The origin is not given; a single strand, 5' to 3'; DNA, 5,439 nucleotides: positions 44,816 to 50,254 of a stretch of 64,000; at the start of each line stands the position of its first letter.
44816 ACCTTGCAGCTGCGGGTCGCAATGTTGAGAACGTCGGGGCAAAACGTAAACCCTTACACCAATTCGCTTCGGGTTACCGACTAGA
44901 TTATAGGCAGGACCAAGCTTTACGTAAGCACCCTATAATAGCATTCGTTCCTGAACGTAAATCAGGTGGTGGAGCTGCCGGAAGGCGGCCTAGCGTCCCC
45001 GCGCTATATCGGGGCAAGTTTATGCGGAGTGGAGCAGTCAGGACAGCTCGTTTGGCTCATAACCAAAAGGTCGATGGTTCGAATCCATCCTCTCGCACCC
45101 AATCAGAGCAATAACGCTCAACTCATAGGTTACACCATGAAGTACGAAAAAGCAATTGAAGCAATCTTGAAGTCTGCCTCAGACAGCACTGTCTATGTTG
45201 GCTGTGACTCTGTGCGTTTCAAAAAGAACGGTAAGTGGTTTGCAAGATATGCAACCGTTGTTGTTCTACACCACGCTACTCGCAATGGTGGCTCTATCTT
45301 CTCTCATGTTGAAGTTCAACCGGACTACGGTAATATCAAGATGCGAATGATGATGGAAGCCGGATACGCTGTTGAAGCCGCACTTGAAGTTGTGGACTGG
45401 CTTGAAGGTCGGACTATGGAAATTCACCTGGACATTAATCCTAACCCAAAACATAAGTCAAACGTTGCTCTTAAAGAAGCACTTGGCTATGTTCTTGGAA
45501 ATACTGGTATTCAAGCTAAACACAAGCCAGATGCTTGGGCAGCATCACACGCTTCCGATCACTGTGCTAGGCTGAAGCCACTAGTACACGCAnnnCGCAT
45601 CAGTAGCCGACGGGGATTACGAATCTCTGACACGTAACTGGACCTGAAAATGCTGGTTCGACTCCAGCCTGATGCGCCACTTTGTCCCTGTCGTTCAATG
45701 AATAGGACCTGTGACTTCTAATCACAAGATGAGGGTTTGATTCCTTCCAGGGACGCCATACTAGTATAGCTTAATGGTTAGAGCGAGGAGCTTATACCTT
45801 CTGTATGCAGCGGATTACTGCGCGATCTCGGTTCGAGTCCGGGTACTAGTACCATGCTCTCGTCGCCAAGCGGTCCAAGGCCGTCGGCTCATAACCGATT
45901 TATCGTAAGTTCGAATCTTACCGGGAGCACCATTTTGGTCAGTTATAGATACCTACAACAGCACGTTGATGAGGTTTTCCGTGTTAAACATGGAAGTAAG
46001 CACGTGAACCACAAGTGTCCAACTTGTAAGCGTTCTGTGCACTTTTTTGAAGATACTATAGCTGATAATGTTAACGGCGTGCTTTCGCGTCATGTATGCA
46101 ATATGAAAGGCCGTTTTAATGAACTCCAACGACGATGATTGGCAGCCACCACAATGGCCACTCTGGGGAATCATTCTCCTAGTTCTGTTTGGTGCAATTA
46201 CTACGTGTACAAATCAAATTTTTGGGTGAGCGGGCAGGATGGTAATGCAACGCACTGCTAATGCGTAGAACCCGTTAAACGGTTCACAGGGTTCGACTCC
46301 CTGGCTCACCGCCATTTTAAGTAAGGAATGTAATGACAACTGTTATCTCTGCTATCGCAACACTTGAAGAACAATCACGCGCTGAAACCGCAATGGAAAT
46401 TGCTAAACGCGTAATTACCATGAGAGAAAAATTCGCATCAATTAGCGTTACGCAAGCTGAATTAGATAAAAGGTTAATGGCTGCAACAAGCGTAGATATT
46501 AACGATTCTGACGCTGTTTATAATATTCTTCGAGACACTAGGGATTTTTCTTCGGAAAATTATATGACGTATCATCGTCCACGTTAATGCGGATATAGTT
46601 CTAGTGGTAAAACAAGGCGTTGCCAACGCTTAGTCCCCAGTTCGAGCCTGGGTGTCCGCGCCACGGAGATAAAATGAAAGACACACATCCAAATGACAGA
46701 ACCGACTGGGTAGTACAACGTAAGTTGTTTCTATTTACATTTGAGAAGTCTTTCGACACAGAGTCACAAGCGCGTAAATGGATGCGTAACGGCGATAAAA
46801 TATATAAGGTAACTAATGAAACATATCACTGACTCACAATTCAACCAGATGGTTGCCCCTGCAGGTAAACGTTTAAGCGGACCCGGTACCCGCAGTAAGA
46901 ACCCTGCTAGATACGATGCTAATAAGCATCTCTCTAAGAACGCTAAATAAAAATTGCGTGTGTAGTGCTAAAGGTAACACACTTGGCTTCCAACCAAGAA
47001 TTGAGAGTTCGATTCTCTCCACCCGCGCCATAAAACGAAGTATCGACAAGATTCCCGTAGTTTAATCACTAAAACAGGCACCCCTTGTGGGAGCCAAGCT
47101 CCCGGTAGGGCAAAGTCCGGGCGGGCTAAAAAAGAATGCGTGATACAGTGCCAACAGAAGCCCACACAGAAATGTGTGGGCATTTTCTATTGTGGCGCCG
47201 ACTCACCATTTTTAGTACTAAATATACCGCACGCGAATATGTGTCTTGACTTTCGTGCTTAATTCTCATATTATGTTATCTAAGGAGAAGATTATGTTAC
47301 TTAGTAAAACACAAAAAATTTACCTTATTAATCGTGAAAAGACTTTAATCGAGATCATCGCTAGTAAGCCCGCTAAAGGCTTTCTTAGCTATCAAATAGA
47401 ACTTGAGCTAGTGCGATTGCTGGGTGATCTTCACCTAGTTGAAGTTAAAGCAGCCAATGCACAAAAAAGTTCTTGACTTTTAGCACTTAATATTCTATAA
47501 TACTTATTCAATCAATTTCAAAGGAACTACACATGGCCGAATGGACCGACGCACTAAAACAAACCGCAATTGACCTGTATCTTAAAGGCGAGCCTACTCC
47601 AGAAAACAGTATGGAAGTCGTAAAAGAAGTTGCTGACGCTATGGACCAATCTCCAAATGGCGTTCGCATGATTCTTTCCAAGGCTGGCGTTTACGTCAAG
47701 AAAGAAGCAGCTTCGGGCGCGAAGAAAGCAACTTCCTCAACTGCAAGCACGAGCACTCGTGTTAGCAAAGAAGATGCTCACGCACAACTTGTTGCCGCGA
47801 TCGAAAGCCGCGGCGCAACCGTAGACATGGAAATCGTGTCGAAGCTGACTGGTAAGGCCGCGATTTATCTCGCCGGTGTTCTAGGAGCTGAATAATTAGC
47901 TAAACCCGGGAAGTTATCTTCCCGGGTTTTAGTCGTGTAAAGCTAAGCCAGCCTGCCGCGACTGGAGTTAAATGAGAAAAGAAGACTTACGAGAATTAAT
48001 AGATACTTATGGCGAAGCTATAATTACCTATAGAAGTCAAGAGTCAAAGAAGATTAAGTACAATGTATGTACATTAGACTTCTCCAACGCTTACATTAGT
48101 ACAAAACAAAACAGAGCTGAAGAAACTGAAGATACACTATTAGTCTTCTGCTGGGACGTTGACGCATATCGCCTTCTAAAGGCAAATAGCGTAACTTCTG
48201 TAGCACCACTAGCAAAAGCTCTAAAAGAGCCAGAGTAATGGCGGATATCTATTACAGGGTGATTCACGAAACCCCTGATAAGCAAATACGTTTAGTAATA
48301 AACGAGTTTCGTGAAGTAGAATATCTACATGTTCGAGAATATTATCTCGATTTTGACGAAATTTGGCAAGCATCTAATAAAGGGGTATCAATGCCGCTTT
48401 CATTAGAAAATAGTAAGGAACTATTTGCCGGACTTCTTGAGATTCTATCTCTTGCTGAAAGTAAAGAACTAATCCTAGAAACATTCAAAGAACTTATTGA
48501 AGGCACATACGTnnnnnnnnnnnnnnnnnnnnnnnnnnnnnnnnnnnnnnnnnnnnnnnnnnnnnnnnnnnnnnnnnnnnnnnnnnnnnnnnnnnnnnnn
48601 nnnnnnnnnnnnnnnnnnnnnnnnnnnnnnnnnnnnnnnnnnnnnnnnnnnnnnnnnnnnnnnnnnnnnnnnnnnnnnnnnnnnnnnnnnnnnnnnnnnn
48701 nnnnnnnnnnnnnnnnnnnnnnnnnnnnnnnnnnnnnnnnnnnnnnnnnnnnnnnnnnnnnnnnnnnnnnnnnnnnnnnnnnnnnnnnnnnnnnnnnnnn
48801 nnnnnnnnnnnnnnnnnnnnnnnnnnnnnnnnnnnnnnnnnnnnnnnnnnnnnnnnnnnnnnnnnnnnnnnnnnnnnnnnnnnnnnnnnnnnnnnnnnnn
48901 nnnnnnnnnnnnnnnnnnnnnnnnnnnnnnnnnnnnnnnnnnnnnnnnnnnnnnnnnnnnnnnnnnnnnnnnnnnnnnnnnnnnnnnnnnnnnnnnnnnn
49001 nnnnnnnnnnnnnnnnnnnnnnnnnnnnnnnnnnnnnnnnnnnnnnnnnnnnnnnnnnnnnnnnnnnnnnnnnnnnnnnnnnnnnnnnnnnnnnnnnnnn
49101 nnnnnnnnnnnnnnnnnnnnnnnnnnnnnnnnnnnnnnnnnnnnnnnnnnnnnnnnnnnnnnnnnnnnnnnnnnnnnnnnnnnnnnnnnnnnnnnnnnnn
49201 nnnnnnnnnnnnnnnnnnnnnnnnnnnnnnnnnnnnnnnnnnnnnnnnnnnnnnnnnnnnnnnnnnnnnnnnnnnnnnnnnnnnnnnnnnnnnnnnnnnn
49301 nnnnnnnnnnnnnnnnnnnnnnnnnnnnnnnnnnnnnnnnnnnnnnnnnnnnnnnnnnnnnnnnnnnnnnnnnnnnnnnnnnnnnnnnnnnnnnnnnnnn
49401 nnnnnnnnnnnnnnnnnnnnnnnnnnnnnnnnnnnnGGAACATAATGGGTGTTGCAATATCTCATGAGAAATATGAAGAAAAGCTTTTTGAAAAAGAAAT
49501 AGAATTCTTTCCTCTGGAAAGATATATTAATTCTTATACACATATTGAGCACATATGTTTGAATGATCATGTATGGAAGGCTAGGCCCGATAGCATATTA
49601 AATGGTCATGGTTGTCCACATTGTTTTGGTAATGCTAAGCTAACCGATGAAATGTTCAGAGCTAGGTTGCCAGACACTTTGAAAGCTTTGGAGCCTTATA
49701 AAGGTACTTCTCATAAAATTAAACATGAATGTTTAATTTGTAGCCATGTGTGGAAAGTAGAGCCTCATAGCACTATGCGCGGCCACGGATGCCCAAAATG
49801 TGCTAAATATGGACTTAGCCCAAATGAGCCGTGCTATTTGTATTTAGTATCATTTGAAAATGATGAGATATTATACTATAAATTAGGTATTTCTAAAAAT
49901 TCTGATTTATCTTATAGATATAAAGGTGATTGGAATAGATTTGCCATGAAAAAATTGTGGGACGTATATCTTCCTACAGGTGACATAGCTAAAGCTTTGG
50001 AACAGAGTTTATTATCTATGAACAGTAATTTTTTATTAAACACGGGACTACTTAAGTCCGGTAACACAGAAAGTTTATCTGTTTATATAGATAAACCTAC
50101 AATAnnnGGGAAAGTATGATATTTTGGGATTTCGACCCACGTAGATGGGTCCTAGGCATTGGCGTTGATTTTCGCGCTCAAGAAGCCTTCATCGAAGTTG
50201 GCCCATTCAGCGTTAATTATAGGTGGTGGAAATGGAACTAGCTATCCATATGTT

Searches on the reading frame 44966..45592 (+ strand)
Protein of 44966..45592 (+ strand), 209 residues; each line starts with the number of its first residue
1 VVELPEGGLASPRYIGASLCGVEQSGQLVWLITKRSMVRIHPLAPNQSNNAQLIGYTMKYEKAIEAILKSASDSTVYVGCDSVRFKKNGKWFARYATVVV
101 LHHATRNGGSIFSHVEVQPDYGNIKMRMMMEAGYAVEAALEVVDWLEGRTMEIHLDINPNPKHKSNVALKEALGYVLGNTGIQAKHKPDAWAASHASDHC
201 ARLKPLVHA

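Call 71: search_protein_families(library=pfam, proteins=[window:44966-45592:+], max_evalue=0.001)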
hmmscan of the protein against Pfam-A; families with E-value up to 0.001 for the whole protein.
window:44966-45592:+ (209 aa): 1 family
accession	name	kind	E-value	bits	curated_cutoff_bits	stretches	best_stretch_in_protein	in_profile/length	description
PF04308.18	RNaseH_like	-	8.6e-20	71.6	25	1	70-201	14-144/145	Ribonuclease H-like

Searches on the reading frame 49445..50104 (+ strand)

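Call 71: search_protein_families(library=pfam, proteins=[window:49445-50104:+], max_evalue=0.001)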
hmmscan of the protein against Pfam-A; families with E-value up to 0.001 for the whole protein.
window:49445-50104:+ (220 aa): 2 families
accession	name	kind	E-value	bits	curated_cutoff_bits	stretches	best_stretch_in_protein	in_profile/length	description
PF14311.12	DUF4379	-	2.5e-13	50.5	24.5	2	86-121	20-55/56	Probable Treble clef zinc finger domain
PF21817.3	CapR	-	4e-08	33.8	24.2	1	83-120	22-67/67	CapR homology domain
